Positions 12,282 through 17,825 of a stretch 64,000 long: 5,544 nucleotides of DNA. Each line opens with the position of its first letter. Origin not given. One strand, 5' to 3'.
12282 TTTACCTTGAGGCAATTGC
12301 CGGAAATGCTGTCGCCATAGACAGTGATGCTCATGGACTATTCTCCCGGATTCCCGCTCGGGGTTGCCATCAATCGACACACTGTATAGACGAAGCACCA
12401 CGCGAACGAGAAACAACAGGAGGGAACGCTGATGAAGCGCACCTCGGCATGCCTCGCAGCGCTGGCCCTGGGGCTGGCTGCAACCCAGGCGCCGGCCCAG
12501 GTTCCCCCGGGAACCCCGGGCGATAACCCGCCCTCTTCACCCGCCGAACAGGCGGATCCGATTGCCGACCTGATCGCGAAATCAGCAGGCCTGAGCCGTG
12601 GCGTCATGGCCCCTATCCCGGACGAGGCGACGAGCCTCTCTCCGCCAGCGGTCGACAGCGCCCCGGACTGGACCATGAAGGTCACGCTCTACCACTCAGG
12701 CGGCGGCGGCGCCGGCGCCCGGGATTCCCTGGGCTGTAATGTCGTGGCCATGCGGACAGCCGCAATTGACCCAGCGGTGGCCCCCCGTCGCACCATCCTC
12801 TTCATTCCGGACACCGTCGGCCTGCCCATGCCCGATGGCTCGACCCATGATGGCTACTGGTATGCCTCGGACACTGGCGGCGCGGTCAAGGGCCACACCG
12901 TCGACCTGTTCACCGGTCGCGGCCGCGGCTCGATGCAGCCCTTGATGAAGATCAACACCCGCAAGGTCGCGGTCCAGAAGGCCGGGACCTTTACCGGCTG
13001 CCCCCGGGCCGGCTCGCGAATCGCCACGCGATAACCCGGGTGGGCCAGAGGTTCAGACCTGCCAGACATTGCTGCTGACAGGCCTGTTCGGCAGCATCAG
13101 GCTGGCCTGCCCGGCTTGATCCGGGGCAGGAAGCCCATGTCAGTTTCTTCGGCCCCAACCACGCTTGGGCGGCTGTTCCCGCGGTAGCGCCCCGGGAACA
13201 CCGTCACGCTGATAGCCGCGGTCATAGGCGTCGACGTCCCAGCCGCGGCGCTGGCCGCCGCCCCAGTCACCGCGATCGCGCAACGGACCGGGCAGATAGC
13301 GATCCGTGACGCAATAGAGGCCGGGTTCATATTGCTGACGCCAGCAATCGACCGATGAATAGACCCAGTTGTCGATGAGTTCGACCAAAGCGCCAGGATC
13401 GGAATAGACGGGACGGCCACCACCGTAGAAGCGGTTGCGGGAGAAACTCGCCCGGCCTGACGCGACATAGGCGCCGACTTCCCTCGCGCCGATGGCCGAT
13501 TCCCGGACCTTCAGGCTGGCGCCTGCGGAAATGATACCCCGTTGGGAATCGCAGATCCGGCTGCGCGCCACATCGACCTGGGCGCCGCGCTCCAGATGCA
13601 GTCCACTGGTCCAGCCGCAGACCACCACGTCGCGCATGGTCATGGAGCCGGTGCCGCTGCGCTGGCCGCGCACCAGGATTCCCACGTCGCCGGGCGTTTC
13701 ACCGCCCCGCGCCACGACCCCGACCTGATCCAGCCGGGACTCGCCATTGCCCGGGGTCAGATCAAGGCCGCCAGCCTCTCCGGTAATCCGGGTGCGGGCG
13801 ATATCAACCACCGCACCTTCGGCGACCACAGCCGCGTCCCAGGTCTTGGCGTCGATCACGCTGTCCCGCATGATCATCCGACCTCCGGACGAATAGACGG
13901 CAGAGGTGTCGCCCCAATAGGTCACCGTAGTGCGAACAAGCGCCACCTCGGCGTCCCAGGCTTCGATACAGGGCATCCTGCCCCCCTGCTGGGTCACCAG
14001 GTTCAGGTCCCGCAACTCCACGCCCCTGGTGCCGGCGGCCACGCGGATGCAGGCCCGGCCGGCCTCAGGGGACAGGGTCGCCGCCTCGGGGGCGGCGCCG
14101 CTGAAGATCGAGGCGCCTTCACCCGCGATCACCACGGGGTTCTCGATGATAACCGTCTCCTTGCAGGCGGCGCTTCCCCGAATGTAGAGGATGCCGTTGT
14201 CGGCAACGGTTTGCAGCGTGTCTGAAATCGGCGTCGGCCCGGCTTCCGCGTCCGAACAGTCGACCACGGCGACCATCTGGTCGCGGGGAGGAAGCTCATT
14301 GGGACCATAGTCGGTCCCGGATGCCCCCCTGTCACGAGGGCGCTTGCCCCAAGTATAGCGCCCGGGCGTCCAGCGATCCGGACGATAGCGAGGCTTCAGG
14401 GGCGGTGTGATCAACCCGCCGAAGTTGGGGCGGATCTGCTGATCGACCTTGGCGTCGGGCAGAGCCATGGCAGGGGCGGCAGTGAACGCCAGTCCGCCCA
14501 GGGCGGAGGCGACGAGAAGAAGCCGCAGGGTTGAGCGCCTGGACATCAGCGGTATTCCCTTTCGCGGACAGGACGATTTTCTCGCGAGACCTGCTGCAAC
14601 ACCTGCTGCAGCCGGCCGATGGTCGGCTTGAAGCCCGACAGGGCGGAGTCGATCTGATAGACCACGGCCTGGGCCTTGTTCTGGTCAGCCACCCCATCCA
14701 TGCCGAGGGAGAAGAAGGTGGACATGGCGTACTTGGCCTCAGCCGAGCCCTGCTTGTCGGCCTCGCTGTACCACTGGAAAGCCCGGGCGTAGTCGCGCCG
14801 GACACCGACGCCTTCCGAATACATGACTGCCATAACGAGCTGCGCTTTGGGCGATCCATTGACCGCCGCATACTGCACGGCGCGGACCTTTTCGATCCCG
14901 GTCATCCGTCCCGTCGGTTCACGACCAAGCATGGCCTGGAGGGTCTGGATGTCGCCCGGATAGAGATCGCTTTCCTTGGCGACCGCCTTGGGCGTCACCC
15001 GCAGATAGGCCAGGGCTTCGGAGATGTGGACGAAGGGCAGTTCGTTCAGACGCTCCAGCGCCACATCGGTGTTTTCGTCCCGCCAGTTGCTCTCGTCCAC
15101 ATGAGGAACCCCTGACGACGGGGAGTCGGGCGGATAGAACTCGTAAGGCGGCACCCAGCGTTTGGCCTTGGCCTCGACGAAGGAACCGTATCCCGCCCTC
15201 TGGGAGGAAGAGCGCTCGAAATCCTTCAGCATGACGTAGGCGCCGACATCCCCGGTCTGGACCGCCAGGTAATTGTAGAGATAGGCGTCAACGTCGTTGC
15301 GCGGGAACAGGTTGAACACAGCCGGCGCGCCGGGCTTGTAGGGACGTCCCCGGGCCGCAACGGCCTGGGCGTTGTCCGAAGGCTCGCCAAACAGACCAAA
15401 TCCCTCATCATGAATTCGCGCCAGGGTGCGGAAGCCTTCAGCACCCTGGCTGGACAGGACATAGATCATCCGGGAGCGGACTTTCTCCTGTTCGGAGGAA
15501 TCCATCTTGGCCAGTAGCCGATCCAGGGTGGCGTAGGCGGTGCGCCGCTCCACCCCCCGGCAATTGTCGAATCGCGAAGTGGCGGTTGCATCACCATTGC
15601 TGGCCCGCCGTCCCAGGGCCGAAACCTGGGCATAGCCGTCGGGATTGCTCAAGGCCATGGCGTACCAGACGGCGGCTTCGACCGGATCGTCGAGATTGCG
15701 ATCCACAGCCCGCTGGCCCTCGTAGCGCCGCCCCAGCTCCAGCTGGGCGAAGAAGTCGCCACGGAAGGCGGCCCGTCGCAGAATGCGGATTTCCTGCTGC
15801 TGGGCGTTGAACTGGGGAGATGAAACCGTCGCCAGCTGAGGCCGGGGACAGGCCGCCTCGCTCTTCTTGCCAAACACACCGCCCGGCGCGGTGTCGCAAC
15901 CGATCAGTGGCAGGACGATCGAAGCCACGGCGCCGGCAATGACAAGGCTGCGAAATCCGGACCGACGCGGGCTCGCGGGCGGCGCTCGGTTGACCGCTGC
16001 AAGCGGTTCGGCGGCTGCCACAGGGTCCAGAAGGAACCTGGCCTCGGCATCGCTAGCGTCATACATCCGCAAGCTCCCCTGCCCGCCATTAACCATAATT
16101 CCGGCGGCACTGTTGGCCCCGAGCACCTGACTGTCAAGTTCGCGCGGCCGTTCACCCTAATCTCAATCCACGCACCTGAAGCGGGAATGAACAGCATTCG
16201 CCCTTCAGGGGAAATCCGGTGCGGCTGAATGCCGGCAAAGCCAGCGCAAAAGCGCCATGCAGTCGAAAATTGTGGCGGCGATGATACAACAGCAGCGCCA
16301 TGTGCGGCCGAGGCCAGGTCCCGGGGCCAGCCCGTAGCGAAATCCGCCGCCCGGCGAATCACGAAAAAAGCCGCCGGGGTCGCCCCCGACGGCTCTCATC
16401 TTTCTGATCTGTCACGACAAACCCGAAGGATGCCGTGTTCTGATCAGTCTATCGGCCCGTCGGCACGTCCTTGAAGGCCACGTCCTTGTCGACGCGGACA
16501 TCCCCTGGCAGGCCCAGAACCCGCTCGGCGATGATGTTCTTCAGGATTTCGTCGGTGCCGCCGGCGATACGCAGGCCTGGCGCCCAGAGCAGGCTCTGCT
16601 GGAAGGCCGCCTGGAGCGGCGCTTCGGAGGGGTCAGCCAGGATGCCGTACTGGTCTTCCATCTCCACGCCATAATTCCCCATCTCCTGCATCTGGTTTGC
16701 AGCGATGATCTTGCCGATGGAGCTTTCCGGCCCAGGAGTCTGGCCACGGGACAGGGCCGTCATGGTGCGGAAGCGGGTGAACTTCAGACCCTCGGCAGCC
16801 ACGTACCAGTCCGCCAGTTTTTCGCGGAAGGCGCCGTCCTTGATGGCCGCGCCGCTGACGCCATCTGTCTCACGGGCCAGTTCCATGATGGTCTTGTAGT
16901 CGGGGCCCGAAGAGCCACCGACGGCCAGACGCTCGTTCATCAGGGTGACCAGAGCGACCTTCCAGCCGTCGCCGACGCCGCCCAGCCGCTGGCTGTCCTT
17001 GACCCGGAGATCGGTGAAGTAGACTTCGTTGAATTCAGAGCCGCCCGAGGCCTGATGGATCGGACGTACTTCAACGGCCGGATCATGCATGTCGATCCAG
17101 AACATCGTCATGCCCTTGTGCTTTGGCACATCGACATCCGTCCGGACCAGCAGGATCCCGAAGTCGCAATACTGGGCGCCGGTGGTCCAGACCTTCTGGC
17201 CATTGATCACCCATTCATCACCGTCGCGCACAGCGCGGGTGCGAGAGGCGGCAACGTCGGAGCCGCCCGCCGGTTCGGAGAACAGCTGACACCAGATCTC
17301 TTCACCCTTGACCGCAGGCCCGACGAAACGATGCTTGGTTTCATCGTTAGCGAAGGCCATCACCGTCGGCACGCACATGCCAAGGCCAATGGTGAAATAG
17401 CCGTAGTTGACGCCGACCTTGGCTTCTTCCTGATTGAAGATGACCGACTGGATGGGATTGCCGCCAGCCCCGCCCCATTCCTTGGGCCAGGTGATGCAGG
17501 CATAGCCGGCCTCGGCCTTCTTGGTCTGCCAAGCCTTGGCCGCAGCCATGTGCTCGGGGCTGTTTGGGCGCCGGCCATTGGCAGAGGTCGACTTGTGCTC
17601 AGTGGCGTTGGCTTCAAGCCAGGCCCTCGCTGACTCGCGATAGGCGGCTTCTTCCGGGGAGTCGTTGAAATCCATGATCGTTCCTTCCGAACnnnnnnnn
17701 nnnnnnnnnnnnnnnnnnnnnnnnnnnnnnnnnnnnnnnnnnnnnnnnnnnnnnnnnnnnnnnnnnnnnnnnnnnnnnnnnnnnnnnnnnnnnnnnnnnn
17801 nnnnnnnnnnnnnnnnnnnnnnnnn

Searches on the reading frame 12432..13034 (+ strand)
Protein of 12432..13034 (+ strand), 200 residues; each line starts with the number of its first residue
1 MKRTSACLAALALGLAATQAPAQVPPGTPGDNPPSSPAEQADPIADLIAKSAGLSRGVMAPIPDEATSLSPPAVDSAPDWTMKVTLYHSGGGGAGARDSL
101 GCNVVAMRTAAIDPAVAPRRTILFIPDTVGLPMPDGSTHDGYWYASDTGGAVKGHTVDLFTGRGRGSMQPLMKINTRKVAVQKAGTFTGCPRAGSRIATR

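Call 5: search_protein_families(library=pfam, proteins=[window:12432-13034:+])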
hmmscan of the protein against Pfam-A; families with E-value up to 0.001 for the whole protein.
window:12432-13034:+ (200 aa): 1 family
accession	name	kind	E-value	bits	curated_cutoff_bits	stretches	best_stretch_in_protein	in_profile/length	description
PF06725.17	3D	-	7.2e-10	39.4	23.8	1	108-165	1-53/72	3D domain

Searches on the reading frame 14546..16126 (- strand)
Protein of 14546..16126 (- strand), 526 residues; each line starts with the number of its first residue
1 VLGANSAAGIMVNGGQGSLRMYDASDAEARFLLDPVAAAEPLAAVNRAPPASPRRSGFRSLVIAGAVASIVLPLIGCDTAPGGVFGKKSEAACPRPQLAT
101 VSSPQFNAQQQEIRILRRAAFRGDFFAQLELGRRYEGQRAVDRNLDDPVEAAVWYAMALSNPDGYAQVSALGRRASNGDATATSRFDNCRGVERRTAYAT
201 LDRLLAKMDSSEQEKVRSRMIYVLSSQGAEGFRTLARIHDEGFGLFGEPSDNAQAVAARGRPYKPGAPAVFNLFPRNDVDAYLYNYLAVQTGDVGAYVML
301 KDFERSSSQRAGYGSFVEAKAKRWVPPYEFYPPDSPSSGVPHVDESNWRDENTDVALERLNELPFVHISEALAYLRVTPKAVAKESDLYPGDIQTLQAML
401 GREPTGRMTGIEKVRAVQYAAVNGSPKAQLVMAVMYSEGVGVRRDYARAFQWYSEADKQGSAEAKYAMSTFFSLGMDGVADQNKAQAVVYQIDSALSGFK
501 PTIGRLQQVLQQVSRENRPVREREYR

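Call 5: search_protein_families(library=pfam, proteins=[window:14546-16126:-])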
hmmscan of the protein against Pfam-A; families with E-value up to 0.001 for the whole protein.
window:14546-16126:- (526 aa): 1 family
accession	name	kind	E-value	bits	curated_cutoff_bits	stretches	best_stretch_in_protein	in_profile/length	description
PF08238.18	Sel1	-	1.5e-10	41.7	30.7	1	426-461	1-36/36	Sel1 repeat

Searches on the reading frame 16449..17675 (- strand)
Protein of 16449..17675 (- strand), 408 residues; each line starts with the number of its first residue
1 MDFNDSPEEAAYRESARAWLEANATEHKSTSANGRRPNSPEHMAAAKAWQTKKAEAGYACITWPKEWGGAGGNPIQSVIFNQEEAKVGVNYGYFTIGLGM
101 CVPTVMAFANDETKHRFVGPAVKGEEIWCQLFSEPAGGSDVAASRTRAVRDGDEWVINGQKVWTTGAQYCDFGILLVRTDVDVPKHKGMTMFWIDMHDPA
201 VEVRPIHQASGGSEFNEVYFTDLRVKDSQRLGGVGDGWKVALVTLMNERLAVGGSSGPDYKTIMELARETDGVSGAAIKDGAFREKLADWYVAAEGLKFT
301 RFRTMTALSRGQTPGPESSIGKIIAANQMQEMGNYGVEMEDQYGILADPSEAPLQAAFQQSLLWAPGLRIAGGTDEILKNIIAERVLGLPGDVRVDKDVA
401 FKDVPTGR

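Call 5: search_protein_families(library=pfam, proteins=[window:16449-17675:-])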
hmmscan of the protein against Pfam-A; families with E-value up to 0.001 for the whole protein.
window:16449-17675:- (408 aa): 3 families
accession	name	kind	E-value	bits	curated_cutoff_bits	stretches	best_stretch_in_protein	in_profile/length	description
PF00441.29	Acyl-CoA_dh_1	-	6.3e-20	72.3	22.4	1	235-387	1-150/150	Acyl-CoA dehydrogenase, C-terminal domain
PF02770.24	Acyl-CoA_dh_M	-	1.3e-19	70.5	33.3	1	129-222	1-96/97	Acyl-CoA dehydrogenase, middle domain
PF02771.21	Acyl-CoA_dh_N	-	1e-14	55.3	22.9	1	6-125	1-113/113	Acyl-CoA dehydrogenase, N-terminal domain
